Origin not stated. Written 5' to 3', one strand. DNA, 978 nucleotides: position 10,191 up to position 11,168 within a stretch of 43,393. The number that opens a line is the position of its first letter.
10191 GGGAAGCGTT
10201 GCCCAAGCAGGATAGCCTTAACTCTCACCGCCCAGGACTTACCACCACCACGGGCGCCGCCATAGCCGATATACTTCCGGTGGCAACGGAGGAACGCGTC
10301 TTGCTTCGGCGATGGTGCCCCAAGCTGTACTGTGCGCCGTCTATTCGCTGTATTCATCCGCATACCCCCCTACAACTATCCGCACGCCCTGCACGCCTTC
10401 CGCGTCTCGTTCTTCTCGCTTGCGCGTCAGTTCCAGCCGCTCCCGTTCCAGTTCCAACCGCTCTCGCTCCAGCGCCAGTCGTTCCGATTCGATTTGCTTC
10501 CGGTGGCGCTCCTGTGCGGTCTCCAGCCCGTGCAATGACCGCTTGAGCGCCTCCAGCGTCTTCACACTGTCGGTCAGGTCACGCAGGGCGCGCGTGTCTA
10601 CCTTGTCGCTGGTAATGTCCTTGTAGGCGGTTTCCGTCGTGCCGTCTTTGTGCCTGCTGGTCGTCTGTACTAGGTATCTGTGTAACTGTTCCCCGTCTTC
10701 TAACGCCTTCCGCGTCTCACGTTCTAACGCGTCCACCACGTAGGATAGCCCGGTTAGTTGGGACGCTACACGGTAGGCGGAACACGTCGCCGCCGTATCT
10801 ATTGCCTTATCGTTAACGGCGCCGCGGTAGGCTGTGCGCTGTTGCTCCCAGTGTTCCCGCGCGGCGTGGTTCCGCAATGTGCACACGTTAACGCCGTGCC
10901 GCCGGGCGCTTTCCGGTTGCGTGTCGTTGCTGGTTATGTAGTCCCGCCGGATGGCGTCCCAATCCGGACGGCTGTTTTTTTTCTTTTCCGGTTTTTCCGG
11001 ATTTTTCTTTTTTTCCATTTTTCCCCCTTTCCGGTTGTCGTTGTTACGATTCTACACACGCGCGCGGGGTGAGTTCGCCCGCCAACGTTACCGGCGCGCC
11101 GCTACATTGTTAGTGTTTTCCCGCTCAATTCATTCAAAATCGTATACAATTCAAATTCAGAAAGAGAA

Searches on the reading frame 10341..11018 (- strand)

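Call 12: search_protein_families(library=phrogs, proteins=[window:10341-11018:-], max_evalue=0.001)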
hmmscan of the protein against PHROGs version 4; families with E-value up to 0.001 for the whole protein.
window:10341-11018:- (225 aa): 3 families
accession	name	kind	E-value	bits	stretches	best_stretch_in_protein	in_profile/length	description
phrog_1206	-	head and packaging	9.9e-12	46.1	2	14-77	3-66/207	terminase small subunit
phrog_2606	-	head and packaging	4.6e-05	23.9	0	14-68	3-58/310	terminase small subunit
phrog_4151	-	DNA, RNA and nucleotide metabolism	0.0009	20.1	0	23-85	13-65/154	DNA binding protein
